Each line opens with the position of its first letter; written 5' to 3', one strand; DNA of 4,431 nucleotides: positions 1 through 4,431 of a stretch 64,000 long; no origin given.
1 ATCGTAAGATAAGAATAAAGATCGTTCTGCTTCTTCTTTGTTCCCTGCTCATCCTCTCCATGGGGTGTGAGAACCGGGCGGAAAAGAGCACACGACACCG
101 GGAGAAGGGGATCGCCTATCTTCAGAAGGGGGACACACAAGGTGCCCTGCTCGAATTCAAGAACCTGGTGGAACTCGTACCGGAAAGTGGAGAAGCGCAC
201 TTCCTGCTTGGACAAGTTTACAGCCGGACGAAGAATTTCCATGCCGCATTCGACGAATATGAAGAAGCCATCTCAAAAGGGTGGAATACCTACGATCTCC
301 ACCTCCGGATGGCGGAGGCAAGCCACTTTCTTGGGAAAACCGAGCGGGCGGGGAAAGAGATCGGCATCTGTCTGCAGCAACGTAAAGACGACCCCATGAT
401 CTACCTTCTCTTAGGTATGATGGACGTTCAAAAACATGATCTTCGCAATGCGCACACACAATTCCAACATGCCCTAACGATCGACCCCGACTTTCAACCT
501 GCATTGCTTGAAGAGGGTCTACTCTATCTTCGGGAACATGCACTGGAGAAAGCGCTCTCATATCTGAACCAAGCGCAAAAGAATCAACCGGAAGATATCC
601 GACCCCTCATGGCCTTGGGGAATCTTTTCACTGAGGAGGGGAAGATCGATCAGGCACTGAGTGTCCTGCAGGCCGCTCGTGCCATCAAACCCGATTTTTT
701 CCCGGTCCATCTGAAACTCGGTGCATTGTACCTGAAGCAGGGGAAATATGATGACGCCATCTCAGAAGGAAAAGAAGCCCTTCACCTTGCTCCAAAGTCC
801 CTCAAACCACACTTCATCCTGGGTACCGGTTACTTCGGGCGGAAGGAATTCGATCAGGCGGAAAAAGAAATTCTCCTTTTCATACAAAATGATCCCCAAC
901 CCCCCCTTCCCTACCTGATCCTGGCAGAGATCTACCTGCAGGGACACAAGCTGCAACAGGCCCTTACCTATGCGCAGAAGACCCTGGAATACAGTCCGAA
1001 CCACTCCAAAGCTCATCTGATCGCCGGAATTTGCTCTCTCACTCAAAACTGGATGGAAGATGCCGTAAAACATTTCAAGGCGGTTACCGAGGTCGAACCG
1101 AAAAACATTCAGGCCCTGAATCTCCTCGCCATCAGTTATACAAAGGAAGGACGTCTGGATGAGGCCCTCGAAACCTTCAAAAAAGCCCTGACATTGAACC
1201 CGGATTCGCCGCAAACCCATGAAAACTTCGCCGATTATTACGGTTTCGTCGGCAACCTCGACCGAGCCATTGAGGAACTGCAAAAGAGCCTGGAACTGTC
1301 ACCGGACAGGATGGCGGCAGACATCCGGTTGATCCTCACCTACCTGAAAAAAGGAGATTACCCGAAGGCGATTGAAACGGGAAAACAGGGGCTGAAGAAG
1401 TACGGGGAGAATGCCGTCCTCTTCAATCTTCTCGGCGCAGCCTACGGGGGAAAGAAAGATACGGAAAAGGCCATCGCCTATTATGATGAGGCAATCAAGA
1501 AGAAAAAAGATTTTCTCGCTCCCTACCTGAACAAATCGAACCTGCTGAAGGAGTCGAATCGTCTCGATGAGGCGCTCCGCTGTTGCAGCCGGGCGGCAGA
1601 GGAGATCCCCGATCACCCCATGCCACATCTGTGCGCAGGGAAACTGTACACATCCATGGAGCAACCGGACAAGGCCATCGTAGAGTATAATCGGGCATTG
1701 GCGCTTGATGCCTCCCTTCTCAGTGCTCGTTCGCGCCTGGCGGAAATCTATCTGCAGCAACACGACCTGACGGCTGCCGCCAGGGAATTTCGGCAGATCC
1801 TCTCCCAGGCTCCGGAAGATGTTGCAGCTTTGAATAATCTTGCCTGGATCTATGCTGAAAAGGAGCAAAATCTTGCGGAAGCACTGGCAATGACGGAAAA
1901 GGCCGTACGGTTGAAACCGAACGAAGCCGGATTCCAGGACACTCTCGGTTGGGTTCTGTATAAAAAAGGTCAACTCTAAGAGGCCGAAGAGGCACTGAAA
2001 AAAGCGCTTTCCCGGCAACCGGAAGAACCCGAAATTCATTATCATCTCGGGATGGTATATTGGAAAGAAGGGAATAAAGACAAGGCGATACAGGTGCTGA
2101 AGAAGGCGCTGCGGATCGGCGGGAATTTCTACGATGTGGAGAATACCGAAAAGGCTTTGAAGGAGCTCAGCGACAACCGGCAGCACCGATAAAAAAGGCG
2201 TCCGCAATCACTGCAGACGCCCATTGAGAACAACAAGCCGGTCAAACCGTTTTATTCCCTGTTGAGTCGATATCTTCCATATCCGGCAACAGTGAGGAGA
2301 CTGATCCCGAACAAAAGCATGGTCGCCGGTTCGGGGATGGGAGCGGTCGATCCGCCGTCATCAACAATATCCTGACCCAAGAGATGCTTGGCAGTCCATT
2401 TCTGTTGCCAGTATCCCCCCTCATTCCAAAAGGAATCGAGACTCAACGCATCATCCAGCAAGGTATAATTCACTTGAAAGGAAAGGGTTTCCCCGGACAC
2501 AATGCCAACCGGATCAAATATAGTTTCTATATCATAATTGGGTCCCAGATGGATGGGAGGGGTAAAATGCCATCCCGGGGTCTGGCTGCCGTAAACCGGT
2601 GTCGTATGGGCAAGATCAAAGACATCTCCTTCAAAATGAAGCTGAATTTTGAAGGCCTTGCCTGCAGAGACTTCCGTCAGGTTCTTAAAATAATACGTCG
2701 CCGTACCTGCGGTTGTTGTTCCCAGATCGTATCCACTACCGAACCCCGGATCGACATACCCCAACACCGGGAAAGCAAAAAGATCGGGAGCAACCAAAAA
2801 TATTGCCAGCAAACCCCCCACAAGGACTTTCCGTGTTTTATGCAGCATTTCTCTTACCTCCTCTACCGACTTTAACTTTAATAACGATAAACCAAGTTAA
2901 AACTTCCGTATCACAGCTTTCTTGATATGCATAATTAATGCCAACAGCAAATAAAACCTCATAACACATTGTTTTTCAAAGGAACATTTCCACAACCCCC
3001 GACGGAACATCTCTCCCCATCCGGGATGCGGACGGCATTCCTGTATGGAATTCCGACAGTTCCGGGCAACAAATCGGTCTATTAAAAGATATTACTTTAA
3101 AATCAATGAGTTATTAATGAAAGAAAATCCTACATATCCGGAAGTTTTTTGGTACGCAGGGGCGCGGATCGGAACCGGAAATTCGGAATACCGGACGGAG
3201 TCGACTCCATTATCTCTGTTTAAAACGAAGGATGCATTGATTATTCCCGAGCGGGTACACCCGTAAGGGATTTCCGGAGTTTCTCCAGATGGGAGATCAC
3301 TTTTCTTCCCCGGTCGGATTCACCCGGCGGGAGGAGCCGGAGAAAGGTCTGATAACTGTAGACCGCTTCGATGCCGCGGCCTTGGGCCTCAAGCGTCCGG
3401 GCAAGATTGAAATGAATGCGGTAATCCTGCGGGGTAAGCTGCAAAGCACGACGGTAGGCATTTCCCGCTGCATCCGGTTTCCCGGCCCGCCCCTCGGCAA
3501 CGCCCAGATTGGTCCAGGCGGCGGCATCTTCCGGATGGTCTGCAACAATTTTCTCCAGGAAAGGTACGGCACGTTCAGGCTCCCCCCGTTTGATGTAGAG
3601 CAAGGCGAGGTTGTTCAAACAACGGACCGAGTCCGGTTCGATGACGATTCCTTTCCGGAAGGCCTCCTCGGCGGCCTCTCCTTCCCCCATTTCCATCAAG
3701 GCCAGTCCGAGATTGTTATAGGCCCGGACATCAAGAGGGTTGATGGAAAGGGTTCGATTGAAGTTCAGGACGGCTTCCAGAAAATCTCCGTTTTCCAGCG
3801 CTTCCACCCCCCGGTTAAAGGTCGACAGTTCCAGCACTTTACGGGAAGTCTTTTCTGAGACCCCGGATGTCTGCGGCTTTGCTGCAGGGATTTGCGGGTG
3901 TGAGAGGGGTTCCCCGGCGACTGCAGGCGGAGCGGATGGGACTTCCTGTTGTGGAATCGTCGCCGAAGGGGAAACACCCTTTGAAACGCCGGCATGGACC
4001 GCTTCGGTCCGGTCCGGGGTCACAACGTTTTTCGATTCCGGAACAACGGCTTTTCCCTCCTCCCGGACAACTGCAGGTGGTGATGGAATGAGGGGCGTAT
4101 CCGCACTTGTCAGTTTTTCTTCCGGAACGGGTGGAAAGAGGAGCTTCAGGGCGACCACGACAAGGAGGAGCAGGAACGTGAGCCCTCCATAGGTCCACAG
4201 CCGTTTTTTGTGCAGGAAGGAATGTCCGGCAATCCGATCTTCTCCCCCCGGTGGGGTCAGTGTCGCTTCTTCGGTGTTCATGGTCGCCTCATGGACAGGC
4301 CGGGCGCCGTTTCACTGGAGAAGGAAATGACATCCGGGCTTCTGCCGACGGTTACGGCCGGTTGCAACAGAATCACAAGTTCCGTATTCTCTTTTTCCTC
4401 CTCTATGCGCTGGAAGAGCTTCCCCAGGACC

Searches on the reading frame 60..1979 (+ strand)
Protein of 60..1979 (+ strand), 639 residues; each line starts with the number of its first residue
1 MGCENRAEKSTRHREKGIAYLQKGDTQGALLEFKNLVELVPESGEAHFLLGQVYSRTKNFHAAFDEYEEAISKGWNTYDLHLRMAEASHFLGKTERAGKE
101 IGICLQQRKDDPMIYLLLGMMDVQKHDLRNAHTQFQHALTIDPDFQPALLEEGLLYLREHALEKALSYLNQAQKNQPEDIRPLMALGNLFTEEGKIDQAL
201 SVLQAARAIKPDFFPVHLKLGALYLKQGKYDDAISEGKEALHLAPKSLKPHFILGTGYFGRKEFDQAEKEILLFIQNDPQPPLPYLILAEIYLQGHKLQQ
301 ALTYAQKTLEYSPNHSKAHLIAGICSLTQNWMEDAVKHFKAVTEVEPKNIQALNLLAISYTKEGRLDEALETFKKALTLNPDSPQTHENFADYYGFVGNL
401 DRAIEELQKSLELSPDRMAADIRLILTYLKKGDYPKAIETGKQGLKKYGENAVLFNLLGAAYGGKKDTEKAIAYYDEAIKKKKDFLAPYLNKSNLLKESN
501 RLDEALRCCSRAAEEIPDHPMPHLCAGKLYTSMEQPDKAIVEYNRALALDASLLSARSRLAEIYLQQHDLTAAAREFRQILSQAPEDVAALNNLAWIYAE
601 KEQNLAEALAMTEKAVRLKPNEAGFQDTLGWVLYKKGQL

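Call 10: search_protein_families(library=ncbifam, proteins=[window:60-1979:+], max_evalue=0.01)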
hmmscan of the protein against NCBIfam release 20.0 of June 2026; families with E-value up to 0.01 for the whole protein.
window:60-1979:+ (639 aa): 46 families (the best 25 are shown)
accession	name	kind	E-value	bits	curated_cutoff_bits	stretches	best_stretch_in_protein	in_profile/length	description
TIGR02917.1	PEP_TPR_lipo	equivalog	2.5e-100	336.7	312.2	3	9-505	21-518/899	XrtA/PEP-CTERM system TPR-repeat protein PrsT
NF040959.1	MamA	equivalog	2.1e-68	229.8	200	5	397-514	84-201/204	magnetosome protein MamA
TIGR02521.1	type_IV_pilW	equivalog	1.7e-56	191.4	154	8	555-638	32-114/234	type IV pilus biogenesis/stability protein PilW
NF033762.1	social_mot_Tgl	equivalog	3e-41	141.4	225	5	354-519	35-203/252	social motility TPR repeat lipoprotein Tgl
NF033758.1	gliding_GltE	equivalog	2.1e-34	119.2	225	4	219-387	159-327/411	adventurous gliding motility TPR repeat lipoprotein GltE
NF052415.1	T3SS_chap_SctY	equivalog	8.7e-32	109.8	70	3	177-250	3-77/106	type III secretion apparatus assembly chaperone SctY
NF033920.0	C39_PA2778_fam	equivalog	1e-29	103.8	150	5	530-620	166-255/255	PA2778 family cysteine peptidase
NF047371.1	FlcA_CTERM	equivalog_domain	2.1e-26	92.6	300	3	363-549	326-536/646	periplasmic flagellar collar protein FlcA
TIGR02552.1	LcrH_SycD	equivalog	1e-25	90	104.8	3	332-417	34-119/136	SycD/LcrH family type III secretion system chaperone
TIGR02795.1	tol_pal_ybgF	equivalog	7.9e-23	81.3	90.1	3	14-97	6-95/119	tol-pal system protein YbgF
NF008757.0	PRK11788.1-5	equivalog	3.2e-22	79.2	363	4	365-635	50-328/388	lipopolysaccharide assembly protein LapB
NF008756.0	PRK11788.1-4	equivalog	3.2e-21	75.8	474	2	214-382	69-246/389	lipopolysaccharide assembly protein LapB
NF008391.2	PRK11189.1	equivalog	5.7e-21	75.3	250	3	338-414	87-163/297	lipoprotein NlpI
TIGR00990.1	3a0801s09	subfamily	1.4e-20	73.5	757.25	2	310-514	325-536/615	mitochondrial import receptor subunit TOM70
NF008520.0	PRK11447.1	equivalog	2.4e-20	72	858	3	380-608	231-439/1157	cellulose synthase complex outer membrane protein BcsC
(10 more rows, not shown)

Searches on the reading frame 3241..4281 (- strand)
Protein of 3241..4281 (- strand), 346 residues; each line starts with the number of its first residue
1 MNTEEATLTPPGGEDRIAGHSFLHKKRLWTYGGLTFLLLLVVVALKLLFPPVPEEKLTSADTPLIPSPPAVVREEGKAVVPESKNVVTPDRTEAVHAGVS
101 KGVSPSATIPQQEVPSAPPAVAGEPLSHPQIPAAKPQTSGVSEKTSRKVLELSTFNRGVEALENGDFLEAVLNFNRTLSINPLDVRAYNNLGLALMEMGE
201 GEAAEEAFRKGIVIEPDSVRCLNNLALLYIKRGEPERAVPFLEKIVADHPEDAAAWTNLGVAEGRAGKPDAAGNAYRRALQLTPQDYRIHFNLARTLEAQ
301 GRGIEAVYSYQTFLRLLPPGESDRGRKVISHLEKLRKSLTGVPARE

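Call 46: search_protein_families(library=ncbifam, proteins=[window:3241-4281:-], max_evalue=0.001)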
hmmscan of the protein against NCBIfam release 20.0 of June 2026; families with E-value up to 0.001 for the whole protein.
window:3241-4281:- (346 aa): 18 families
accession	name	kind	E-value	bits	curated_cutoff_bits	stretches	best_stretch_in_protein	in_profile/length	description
NF040959.1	MamA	equivalog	1.1e-21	77.3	200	1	156-310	42-196/204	magnetosome protein MamA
TIGR02521.1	type_IV_pilW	equivalog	2.3e-19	69.9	154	2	224-301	36-113/234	type IV pilus biogenesis/stability protein PilW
TIGR02917.1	PEP_TPR_lipo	equivalog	9.1e-19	66.8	312.2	1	158-318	370-530/899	XrtA/PEP-CTERM system TPR-repeat protein PrsT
NF052415.1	T3SS_chap_SctY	equivalog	5.8e-14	52.5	70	1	217-315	4-105/106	type III secretion apparatus assembly chaperone SctY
NF033920.0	C39_PA2778_fam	equivalog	2e-12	47.1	150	1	231-311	168-248/255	PA2778 family cysteine peptidase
TIGR02552.1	LcrH_SycD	equivalog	1.1e-10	41.4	104.8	1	157-247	24-114/136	SycD/LcrH family type III secretion system chaperone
NF002725.1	PRK02603.1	equivalog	2.1e-10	40.9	143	1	155-237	39-124/173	photosystem I assembly protein Ycf3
NF033762.1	social_mot_Tgl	equivalog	5.6e-10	39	225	1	154-262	34-145/252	social motility TPR repeat lipoprotein Tgl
NF033758.1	gliding_GltE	equivalog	3.2e-09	36.3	225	1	253-326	86-159/411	adventurous gliding motility TPR repeat lipoprotein GltE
NF008520.0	PRK11447.1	equivalog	1.1e-07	30.1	858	1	156-309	356-517/1157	cellulose synthase complex outer membrane protein BcsC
NF008391.2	PRK11189.1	equivalog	9.5e-06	25.3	250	1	155-252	69-166/297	lipoprotein NlpI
NF047507.1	TPR_BatC_Lepto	exception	1.1e-05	25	175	0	154-230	61-141/214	TPR repeat-containing protein BatC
NF011721.1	PRK15174.1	equivalog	8.6e-05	20.9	1200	0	189-251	250-316/656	Vi polysaccharide transport protein VexE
TIGR02795.1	tol_pal_ybgF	equivalog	0.00013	22.5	90.1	1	154-255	5-112/119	tol-pal system protein YbgF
TIGR00540.1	TPR_hemY_coli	hypoth_equivalog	0.00028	19.8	142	1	195-311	271-383/385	heme biosynthesis-associated TPR protein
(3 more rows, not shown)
